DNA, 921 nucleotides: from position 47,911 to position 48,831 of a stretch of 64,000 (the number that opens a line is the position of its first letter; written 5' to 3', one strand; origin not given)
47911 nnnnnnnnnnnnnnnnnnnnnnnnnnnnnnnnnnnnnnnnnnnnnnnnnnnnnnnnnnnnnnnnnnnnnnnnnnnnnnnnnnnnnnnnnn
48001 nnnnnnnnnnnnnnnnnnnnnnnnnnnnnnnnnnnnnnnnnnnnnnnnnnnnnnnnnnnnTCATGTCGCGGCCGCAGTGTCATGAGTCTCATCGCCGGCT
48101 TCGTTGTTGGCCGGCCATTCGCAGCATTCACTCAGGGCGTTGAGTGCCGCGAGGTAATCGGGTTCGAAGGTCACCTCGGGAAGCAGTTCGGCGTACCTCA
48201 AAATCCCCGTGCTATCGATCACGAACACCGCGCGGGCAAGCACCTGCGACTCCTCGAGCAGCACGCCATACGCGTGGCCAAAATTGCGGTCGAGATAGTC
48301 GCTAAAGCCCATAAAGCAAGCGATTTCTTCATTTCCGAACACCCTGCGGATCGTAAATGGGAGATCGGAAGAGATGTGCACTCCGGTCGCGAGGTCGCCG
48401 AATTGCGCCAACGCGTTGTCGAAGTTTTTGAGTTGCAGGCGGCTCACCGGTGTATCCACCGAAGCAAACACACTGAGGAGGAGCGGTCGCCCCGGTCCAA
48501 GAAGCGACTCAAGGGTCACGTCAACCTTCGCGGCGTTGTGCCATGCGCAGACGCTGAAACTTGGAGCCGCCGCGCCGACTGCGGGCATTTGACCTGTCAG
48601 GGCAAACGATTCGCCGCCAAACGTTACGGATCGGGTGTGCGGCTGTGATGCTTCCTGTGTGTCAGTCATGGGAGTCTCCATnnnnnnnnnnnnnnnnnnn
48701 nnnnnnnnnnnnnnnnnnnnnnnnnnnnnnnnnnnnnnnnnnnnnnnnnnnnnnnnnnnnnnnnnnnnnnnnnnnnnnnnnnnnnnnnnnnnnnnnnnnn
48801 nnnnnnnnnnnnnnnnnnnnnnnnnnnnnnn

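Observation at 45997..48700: AT-richer accessory island abutting tRNA-Val, with an orphan three-gene operon and no mobility gene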

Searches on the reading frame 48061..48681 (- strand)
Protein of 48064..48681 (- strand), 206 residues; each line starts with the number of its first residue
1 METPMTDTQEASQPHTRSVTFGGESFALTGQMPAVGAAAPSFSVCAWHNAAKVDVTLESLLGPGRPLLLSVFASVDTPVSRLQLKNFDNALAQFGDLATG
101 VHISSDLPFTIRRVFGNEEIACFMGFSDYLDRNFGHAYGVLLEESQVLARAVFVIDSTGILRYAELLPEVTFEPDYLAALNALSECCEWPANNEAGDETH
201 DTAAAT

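Call 7: search_protein_families(library=pfam, max_evalue=1, proteins=[window:48064-48681:-])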
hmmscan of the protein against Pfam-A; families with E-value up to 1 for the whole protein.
seq(206 aa): 2 families
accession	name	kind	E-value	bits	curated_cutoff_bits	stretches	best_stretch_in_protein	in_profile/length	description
PF00578.27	AhpC-TSA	-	3e-13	50.2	26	1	35-163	1-123/124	AhpC/TSA family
PF08534.16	Redoxin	-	1.7e-12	47.8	26.6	1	35-180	2-148/148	Redoxin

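Call 8: search_protein_families(library=padloc, max_evalue=1, proteins=[window:48064-48681:-])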
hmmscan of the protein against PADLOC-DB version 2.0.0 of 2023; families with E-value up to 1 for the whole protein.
seq(206 aa): 0 families

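Call 25: search_solved_structures(query=window:48064-48681:-, show_alignments=2, max_evalue=0.001)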
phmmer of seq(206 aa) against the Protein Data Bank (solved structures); distinct sequences matched with E-value up to 0.001: 32.
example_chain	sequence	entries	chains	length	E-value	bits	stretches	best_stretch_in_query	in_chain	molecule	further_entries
1y25_A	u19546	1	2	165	6.5e-24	88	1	18-183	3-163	Probable thiol peroxidase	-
1xvq_A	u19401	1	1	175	2.9e-23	85.9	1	18-184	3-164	thiol peroxidase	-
2jsy_A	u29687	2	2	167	1.4e-22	83.7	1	18-182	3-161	Probable thiol peroxidase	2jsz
1psq_A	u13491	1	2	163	2.3e-21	79.7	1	19-182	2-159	probable thiol peroxidase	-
2yjh_A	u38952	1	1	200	9.1e-20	74.5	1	16-183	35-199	THIOL PEROXIDASE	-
3p7x_A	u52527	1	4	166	2e-19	73.4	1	18-183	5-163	Probable thiol peroxidase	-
8zwt_A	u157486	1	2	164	2.3e-19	73.2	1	18-183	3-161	Thiol peroxidase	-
2xpd_A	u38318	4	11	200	4.5e-19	72.2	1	16-183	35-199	THIOL PEROXIDASE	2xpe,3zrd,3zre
4je1_A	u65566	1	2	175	5.5e-18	68.7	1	14-183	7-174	Probable thiol peroxidase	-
4af2_A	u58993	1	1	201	6.4e-18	68.4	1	16-183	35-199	THIOL PEROXIDASE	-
3hvv_A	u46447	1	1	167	9.1e-18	68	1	17-183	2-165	Thiol peroxidase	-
6udg_A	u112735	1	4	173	1.2e-17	67.6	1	14-183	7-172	Thiol peroxidase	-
3hvx_A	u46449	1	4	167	2.5e-17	66.5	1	17-183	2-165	Thiol peroxidase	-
8xvw_A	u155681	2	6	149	4.1e-17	65.8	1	54-183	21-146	Thiol peroxidase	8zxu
1qxh_A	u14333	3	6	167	4.5e-17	65.7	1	17-183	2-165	Thiol peroxidase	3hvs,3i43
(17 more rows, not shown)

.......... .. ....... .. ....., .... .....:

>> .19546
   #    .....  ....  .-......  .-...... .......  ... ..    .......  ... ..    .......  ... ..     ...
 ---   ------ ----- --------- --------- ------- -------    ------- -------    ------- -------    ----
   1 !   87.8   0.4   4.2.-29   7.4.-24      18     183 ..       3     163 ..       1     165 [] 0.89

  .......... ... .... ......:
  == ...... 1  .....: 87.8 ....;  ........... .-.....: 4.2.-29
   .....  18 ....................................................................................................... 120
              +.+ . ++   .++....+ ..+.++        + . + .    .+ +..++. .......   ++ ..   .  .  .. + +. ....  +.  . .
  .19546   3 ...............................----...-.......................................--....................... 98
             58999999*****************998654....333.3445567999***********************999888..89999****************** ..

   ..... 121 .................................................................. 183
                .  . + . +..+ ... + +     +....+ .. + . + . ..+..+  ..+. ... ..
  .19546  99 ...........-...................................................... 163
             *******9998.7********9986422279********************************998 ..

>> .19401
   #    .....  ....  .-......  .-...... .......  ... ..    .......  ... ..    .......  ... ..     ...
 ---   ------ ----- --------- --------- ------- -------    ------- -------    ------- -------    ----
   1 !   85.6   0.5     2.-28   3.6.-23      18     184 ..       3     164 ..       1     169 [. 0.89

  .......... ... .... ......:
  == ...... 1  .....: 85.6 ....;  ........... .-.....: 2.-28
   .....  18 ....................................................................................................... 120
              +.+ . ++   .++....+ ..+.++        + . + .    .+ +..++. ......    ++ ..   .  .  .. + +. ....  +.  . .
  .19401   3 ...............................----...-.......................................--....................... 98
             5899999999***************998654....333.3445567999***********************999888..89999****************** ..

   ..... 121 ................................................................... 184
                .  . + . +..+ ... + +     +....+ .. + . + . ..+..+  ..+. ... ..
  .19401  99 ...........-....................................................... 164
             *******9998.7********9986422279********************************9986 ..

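Call 26: search_protein_families(library=ncbifam, max_evalue=0.01, proteins=[window:48064-48681:-])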
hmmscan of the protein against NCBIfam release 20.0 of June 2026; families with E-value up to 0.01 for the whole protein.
seq(206 aa): 5 families
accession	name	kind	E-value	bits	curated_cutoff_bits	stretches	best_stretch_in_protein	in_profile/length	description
NF001808.0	PRK00522.1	equivalog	2.5e-33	114.8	123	1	18-184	3-166/167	thiol peroxidase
NF045827.1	perox_SUH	exception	4.2e-24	84.9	298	1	18-187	3-169/178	thiol peroxidase Prx-SUH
NF040737.1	peroxi_PrxU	equivalog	3.6e-05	23.6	270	1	29-169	32-177/233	thioredoxin-dependent peroxiredoxin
TIGR03137.1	AhpC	equivalog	0.00038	20.3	272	1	34-166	3-136/187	alkyl hydroperoxide reductase subunit C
NF009668.0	PRK13189.1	equivalog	0.0019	17.5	211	1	29-163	6-141/224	peroxiredoxin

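Call 51: find_homologous_proteins(query=window:48064-48669:-, max_evalue=1e-20)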
Query seq(202 aa) (202 aa): 182 proteins with E <= 1e-20 among 719 candidates; the best 120 are listed.
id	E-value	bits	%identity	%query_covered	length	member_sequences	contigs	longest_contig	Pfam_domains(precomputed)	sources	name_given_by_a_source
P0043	6.7e-120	416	93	100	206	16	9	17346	PF08534.17,PF00578.28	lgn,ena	-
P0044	7.4e-106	370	84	100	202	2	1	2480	PF08534.17,PF00578.28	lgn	-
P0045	2.0e-105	369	83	99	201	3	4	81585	PF08534.17,PF00578.28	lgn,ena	-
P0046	1.0e-104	366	83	100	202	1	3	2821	PF08534.17,PF00578.28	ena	-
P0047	1.4e-104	366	83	100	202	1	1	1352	PF08534.17,PF00578.28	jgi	jgi:thioredoxin-dependent peroxiredoxin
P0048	1.4e-104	366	83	100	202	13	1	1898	PF08534.17,PF00578.28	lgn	-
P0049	3.8e-104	365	82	100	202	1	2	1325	PF08534.17,PF00578.28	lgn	-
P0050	1.4e-103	363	82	100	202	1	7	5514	PF08534.17,PF00578.28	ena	-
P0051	5.1e-103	361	81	100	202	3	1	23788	PF08534.17,PF00578.28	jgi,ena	jgi:thioredoxin-dependent peroxiredoxin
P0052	3.1e-101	355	78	100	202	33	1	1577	PF08534.17,PF00578.28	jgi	jgi:thiol peroxidase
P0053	2.4e-100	352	79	100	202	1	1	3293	PF08534.17,PF00578.28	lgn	-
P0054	2.1e-98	346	80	100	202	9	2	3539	PF08534.17,PF00578.28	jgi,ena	-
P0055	4.9e-95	335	79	99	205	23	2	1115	PF08534.17,PF00578.28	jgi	jgi:thiol peroxidase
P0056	2.2e-78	280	71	92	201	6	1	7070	PF08534.17,PF00578.28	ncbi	-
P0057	5.4e-77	276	69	92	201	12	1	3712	PF08534.17,PF00578.28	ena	-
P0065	3.0e-59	218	60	90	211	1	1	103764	PF08534.17,PF00578.28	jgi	jgi:thioredoxin-dependent peroxiredoxin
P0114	5.8e-43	165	45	89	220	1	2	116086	PF08534.17,PF00578.28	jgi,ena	-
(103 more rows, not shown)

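Call 54: find_encoding_contigs(protein=P0043, flank=10000, max_places=4)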
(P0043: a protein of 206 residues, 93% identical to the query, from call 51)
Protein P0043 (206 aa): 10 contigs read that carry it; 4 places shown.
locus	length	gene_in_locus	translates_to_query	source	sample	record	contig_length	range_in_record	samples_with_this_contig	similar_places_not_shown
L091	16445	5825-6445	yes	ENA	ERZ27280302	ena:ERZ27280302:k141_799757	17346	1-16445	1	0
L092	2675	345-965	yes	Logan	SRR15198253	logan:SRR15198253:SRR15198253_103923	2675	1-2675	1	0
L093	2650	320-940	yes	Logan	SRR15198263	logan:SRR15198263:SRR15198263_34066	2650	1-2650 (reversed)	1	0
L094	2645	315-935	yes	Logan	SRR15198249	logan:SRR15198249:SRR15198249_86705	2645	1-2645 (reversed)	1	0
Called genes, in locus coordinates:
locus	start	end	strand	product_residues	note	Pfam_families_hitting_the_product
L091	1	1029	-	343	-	?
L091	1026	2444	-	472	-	PF13442:Cytochrome_CBB3 (weak)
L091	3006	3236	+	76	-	PF04255:DUF433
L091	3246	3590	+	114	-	PF18478:PIN_10, PF18480:DUF5615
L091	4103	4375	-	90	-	-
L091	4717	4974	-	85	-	PF10387:DUF2442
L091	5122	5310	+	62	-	-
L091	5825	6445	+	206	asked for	PF00578:AhpC-TSA, PF08534:Redoxin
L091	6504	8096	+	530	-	-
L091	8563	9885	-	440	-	PF13378:MR_MLE_C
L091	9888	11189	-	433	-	PF07690:MFS_1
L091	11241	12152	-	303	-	PF00701:DHDPS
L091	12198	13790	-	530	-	PF00171:Aldedh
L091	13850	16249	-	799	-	PF00141:peroxidase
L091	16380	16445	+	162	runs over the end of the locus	PF20001:DUF6428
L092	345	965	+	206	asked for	PF00578:AhpC-TSA, PF08534:Redoxin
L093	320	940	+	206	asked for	PF00578:AhpC-TSA, PF08534:Redoxin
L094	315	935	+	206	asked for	PF00578:AhpC-TSA, PF08534:Redoxin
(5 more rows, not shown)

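Call 55: find_encoding_contigs(protein=P0045, flank=10000, max_places=3)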
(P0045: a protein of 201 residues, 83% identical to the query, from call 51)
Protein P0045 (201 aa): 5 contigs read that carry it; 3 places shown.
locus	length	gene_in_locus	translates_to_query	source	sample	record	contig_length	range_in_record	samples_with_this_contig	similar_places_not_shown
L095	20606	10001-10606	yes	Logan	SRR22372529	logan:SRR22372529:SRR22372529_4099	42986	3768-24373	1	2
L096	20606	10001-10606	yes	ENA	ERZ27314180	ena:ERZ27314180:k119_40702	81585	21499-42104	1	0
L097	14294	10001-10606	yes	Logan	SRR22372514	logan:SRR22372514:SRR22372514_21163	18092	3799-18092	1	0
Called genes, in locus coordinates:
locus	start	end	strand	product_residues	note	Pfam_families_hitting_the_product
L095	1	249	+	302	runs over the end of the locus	PF01610:DDE_Tnp_ISL3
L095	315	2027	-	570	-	-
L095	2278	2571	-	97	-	PF05488:PAAR_motif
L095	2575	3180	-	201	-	PF22011:DUF6931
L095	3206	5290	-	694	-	PF05954:Phage_GPD, PF04717:Phage_base_V, PF22178:Gp5_trimer_C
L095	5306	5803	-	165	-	PF05638:T6SS_HCP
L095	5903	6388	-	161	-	PF05638:T6SS_HCP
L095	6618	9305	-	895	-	PF02861:Clp_N, PF13191:AAA_16, PF23569:NBD_SMAX1 (weak), PF00004:AAA, PF17871:AAA_lid_9, PF07724:AAA_2, PF07728:AAA_5, PF10431:ClpB_D2-small, +4 more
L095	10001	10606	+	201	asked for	PF00578:AhpC-TSA, PF08534:Redoxin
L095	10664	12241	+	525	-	-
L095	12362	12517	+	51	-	-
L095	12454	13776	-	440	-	PF27349:IcsB_M (weak)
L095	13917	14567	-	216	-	PF00578:AhpC-TSA, PF08534:Redoxin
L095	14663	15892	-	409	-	-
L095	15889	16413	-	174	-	PF08534:Redoxin, PF00578:AhpC-TSA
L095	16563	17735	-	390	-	PF06996:T6SS_TssG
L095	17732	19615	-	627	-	PF05947:T6SS_TssF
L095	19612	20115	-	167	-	PF04965:GPW_gp25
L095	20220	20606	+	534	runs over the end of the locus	PF13489:Methyltransf_23 (weak), PF02390:Methyltransf_4, PF08241:Methyltransf_11, PF08242:Methyltransf_12, PF13649:Methyltransf_25, PF13847:Methyltransf_31, PF10119:MethyTransf_Reg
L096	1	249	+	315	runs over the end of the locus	PF13542:HTH_Tnp_ISL3, PF01610:DDE_Tnp_ISL3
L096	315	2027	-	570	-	-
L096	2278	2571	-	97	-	PF05488:PAAR_motif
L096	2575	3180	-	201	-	PF22011:DUF6931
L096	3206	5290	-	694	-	PF05954:Phage_GPD, PF04717:Phage_base_V, PF22178:Gp5_trimer_C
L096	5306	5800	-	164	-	PF05638:T6SS_HCP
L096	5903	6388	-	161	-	PF05638:T6SS_HCP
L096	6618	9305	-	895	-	PF02861:Clp_N, PF13191:AAA_16, PF23569:NBD_SMAX1 (weak), PF00004:AAA, PF17871:AAA_lid_9, PF07724:AAA_2, PF07728:AAA_5, PF10431:ClpB_D2-small, +4 more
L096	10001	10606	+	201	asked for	PF00578:AhpC-TSA, PF08534:Redoxin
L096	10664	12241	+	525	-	-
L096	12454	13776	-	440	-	PF27349:IcsB_M (weak)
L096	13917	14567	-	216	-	PF00578:AhpC-TSA, PF08534:Redoxin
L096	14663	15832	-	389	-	-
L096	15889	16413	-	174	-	PF08534:Redoxin, PF00578:AhpC-TSA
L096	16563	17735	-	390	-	PF06996:T6SS_TssG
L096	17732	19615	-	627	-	PF05947:T6SS_TssF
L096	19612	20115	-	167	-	PF04965:GPW_gp25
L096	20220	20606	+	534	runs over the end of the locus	PF13489:Methyltransf_23 (weak), PF02390:Methyltransf_4, PF08241:Methyltransf_11, PF08242:Methyltransf_12, PF13649:Methyltransf_25, PF13847:Methyltransf_31, PF10119:MethyTransf_Reg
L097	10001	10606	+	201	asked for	PF00578:AhpC-TSA, PF08534:Redoxin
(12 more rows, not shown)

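Call 60: search_protein_families(library=pfam, max_evalue=0.1, proteins=[L096:12454-13776:-, L096:14663-15832:-, L096:315-2027:-, L096:13917-14567:-, L096:15889-16413:-, L096:2575-3180:-, L091:6504-8096:+])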
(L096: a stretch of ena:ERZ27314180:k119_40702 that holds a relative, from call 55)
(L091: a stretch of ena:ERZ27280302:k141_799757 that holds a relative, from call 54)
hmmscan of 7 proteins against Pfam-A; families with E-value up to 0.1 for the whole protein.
L096:12454-13776:- (440 aa): 0 families

L096:14663-15832:- (389 aa): 1 family
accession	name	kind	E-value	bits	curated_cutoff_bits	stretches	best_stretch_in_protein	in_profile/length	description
PF03543.20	Peptidase_C58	-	7.8e-05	22.9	23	1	314-371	131-184/205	Yersinia/Haemophilus virulence surface antigen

L096:315-2027:- (570 aa): 0 families

L096:13917-14567:- (216 aa): 2 families
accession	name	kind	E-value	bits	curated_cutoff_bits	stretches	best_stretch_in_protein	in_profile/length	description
PF08534.16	Redoxin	-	4e-14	53.1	26.6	1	40-185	2-148/148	Redoxin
PF00578.27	AhpC-TSA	-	5.7e-14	52.6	26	1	40-168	1-123/124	AhpC/TSA family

L096:15889-16413:- (174 aa): 2 families
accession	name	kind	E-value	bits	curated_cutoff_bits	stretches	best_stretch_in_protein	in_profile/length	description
PF08534.16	Redoxin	-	1.3e-13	51.4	26.6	1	23-167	2-148/148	Redoxin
PF00578.27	AhpC-TSA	-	5.2e-13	49.5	26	1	23-150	1-123/124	AhpC/TSA family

L096:2575-3180:- (201 aa): 1 family
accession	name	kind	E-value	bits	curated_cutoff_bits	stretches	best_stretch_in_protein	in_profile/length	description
PF22011.2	DUF6931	-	3.6e-35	121.6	27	1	49-192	3-145/145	Family of unknown function (DUF6931)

L091:6504-8096:+ (530 aa): 1 family
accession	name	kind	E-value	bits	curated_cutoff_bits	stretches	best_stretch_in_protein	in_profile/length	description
PF10025.14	DUF2267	-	0.0035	18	29.8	0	152-210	46-102/122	Uncharacterized conserved protein (DUF2267)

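Call 61: find_encoding_contigs(protein=P0114, flank=7000, max_places=2)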
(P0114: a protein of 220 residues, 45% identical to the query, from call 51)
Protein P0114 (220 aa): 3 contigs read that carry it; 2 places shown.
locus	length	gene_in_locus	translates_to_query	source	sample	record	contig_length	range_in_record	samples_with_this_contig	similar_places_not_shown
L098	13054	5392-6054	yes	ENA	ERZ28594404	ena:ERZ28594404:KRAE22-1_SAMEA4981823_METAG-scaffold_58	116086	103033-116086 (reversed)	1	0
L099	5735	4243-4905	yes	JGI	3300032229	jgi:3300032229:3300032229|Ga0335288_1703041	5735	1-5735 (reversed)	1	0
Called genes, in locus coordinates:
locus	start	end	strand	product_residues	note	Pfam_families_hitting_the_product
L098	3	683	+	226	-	?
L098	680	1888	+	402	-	PF06996:T6SS_TssG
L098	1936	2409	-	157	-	PF20797:HepT-like_2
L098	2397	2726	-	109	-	-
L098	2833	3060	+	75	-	-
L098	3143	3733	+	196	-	-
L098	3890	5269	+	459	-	-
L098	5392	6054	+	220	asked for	PF00578:AhpC-TSA, PF08534:Redoxin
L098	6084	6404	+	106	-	PF06996:T6SS_TssG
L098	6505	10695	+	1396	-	PF19077:Big_13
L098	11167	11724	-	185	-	PF00578:AhpC-TSA, PF08534:Redoxin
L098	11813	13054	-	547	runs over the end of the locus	PF01363:FYVE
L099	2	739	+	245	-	?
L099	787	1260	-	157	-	PF20797:HepT-like_2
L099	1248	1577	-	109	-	-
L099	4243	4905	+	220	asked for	PF00578:AhpC-TSA, PF08534:Redoxin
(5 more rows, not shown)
